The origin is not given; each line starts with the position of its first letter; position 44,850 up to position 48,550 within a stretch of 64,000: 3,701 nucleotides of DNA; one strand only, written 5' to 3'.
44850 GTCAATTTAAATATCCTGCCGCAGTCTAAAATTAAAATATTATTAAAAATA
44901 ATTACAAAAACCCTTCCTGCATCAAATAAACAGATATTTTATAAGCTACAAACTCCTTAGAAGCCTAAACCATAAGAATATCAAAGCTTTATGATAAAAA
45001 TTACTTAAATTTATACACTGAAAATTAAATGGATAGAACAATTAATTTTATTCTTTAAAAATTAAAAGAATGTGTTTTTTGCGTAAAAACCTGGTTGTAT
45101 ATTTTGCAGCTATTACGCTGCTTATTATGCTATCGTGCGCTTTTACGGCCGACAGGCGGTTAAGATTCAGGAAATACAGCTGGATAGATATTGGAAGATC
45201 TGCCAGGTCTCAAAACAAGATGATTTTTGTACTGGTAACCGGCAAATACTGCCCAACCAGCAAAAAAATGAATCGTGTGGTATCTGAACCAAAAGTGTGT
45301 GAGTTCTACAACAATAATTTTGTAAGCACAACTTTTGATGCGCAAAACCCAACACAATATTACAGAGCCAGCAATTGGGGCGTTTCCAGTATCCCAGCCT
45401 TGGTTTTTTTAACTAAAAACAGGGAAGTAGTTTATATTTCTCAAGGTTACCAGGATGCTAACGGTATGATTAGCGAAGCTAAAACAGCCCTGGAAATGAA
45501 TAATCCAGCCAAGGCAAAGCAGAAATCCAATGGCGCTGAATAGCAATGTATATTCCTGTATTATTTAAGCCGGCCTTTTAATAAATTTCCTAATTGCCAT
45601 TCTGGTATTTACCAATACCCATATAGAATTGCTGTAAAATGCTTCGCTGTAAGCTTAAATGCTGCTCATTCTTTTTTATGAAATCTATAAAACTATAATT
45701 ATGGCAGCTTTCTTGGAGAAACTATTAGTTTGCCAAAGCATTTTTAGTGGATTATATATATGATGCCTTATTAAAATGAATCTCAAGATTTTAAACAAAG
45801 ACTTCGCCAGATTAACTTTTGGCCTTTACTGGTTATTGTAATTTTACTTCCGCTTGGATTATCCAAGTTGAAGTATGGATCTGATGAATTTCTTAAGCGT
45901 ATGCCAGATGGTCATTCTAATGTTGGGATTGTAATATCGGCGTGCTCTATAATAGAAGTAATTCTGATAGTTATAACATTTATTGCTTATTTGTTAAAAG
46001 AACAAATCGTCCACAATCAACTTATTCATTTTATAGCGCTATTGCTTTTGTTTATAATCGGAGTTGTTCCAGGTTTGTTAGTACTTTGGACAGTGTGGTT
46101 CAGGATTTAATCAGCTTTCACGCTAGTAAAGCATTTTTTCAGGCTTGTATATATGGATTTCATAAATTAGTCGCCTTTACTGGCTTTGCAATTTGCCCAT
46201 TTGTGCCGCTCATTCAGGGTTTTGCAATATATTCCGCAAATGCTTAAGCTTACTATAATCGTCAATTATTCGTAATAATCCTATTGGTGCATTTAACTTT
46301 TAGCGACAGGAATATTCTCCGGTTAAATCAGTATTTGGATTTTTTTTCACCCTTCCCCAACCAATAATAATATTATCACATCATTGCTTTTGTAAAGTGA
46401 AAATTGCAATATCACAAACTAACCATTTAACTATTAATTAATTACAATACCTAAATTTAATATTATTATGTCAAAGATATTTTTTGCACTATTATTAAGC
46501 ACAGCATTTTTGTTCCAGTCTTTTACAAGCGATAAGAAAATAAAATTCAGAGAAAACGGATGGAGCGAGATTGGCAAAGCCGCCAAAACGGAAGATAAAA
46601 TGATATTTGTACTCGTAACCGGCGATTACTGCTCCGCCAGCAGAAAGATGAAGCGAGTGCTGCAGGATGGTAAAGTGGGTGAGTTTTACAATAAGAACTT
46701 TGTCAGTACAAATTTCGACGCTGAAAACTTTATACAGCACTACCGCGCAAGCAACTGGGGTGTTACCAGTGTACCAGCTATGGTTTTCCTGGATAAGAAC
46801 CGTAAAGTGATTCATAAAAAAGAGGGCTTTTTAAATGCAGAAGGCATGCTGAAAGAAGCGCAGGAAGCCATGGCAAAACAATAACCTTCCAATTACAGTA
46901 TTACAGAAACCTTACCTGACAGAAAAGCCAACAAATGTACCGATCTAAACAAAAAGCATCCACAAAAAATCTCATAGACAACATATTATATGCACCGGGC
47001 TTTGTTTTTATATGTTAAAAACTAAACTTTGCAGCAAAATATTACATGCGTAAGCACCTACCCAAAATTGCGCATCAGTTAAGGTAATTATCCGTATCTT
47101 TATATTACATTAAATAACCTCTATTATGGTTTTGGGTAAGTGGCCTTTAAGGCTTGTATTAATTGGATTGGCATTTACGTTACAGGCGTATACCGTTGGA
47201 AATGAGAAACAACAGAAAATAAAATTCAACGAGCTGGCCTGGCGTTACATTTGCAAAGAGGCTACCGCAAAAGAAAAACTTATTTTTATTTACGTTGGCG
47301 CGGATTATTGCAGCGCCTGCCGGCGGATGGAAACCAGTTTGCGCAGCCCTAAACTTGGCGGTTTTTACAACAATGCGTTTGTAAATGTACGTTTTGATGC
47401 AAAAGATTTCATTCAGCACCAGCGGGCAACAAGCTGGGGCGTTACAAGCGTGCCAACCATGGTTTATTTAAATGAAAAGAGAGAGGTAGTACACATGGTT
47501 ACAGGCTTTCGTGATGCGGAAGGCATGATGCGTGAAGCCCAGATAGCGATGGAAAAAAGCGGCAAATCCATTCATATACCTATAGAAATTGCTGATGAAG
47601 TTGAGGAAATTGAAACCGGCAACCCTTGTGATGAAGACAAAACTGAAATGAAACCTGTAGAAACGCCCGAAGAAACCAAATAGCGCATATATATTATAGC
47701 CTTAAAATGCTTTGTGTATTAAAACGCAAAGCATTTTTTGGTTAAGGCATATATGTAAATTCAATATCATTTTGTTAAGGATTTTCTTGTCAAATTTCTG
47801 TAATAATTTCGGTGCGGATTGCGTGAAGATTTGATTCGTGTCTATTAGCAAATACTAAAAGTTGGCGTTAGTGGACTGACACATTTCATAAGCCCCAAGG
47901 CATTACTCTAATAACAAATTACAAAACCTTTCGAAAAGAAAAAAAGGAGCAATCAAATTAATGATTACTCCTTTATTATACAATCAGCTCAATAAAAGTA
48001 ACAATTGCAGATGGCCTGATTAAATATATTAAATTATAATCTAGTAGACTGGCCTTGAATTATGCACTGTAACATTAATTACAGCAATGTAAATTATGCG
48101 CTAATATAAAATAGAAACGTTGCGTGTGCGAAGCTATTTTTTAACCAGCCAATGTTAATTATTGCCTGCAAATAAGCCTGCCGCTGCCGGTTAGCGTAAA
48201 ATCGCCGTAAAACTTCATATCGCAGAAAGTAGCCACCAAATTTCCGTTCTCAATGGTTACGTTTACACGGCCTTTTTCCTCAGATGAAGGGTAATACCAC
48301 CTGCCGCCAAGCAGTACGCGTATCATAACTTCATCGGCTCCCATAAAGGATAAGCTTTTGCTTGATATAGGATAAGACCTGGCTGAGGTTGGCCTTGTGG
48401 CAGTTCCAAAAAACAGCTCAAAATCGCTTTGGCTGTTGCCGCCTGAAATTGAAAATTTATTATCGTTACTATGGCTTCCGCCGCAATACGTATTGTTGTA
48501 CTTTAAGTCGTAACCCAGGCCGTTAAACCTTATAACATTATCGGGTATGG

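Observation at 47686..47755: Two inverted motif copies form the terminator of the thioredoxin-paralog operon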

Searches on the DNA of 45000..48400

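Call 48: search_rna_families(source=window, start=45000, end=48400, threshold=evalue, max_evalue=1)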
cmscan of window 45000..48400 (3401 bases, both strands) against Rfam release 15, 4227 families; matches with E-value up to 1: 2.
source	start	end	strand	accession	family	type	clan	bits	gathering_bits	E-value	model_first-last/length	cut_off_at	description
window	47939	47974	-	RF04344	Plastid-psbA-3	Cis-reg;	CL00153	28.1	48.4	0.029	1-57/57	no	Plastid-psbA-3 3UTR RNA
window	47938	47976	+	RF04352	Plastid-psbA-4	Cis-reg;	CL00153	26.5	56.8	0.14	1-61/61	no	Plastid-psbA-4 3UTR RNA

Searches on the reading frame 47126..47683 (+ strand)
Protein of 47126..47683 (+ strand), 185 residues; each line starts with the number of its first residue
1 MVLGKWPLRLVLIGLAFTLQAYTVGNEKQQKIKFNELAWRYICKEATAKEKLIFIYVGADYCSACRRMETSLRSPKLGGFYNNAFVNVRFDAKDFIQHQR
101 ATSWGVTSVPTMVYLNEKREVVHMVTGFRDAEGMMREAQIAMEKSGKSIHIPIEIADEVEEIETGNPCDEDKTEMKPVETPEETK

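Call 16: find_encoding_contigs(protein=window:47126-47683:+, flank=10000, max_places=6)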
Protein window:47126-47683:+ (185 aa): 1 contig read that carries it; 1 place shown.
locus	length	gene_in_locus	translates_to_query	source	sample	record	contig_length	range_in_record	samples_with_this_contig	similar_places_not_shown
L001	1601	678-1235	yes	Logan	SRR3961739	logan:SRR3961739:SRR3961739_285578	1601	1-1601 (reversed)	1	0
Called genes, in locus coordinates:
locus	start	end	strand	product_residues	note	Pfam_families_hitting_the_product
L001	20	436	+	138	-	PF13899:Thioredoxin_7 (weak), PF13098:Thioredoxin_2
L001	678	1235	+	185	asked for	PF03190:Thioredox_DsbH (weak), PF13098:Thioredoxin_2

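Call 19: find_homologous_proteins(query=window:47126-47683:+)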
Query window:47126-47683:+ (185 aa): 4 proteins with E <= 0.001 among 48 candidates.
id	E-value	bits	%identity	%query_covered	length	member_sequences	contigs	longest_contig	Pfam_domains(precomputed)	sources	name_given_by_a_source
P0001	2.5e-120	417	100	100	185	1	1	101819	PF03190.22,PF13098.14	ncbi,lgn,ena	-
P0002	1.3e-58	216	60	79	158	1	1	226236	PF03190.22,PF00085.27,PF13899.13,PF13098.14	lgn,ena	-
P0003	2.7e-55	205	68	75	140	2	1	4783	PF00085.27,PF13098.14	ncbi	ncbi:MAG: thioredoxin fold domain-containing protein, partial [Bacteroidia bacterium]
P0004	1.5e-47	180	57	83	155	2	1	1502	PF13899.13,PF13098.14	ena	-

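Call 20: find_encoding_contigs(protein=P0002, flank=10000)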
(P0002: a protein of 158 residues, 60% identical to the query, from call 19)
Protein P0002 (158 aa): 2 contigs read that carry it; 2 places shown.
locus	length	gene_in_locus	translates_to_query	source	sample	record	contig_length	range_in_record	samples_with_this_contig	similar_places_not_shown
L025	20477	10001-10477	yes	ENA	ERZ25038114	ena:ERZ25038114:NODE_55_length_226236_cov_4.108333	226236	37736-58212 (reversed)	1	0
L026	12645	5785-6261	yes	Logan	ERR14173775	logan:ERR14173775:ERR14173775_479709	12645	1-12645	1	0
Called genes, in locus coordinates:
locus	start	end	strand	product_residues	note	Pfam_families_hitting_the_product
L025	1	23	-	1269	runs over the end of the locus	PF04563:RNA_pol_Rpb2_1, PF04561:RNA_pol_Rpb2_2, PF04565:RNA_pol_Rpb2_3, PF10385:RNA_pol_Rpb2_45, PF00562:RNA_pol_Rpb2_6, PF04560:RNA_pol_Rpb2_7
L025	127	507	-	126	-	PF16320:Ribosomal_L12_N, PF00542:Ribosomal_L12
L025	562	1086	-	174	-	PF00466:Ribosomal_L10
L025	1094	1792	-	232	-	PF00687:Ribosomal_L1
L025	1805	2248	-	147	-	PF03946:Ribosomal_L11_N, PF00298:Ribosomal_L11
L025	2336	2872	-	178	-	PF02357:NusG, PF00467:KOW (weak)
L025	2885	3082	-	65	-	PF00584:SecE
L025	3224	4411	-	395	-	PF00009:GTP_EFTU, PF03144:GTP_EFTU_D2, PF03143:GTP_EFTU_D3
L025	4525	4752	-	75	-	-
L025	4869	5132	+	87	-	-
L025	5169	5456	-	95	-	PF02482:Ribosomal_S30AE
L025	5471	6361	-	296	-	PF02899:Phage_int_SAM_1, PF00589:Phage_integrase, PF22823:MrpR_C_cat (weak)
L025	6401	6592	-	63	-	PF01165:Ribosomal_S21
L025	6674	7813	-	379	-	PF02771:Acyl-CoA_dh_N, PF02770:Acyl-CoA_dh_M, PF00441:Acyl-CoA_dh_1, PF08028:Acyl-CoA_dh_2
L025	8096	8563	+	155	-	PF13098:Thioredoxin_2 (weak)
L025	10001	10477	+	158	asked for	PF03190:Thioredox_DsbH (weak), PF00085:Thioredoxin (weak), PF13098:Thioredoxin_2, PF13899:Thioredoxin_7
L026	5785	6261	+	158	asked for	PF03190:Thioredox_DsbH (weak), PF00085:Thioredoxin (weak), PF13098:Thioredoxin_2, PF13899:Thioredoxin_7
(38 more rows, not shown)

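Call 21: find_encoding_contigs(protein=P0003, flank=10000)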
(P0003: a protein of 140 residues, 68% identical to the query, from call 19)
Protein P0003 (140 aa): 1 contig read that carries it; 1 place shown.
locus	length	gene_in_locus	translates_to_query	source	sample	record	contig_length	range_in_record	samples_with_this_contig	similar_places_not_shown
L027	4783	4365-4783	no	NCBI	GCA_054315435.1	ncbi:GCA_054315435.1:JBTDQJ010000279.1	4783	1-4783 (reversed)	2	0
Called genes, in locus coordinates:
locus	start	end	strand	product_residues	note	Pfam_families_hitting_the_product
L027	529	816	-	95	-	PF02482:Ribosomal_S30AE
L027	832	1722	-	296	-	PF02899:Phage_int_SAM_1, PF00589:Phage_integrase, PF22823:MrpR_C_cat (weak)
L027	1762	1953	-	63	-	PF01165:Ribosomal_S21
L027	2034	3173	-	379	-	PF02771:Acyl-CoA_dh_N, PF02770:Acyl-CoA_dh_M, PF00441:Acyl-CoA_dh_1, PF08028:Acyl-CoA_dh_2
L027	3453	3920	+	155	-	PF13899:Thioredoxin_7, PF13098:Thioredoxin_2 (weak)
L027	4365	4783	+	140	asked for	PF00085:Thioredoxin (weak), PF13098:Thioredoxin_2 (weak)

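Call 32: find_encoding_contigs(protein=P0004, flank=10000)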
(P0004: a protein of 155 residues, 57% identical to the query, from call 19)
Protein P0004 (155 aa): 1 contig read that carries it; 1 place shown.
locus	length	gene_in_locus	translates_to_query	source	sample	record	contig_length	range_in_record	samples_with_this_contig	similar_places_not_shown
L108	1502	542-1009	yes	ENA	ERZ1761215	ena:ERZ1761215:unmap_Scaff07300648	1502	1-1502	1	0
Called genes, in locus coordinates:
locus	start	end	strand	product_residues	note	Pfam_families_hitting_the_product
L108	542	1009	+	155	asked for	PF13098:Thioredoxin_2 (weak), PF13899:Thioredoxin_7 (weak)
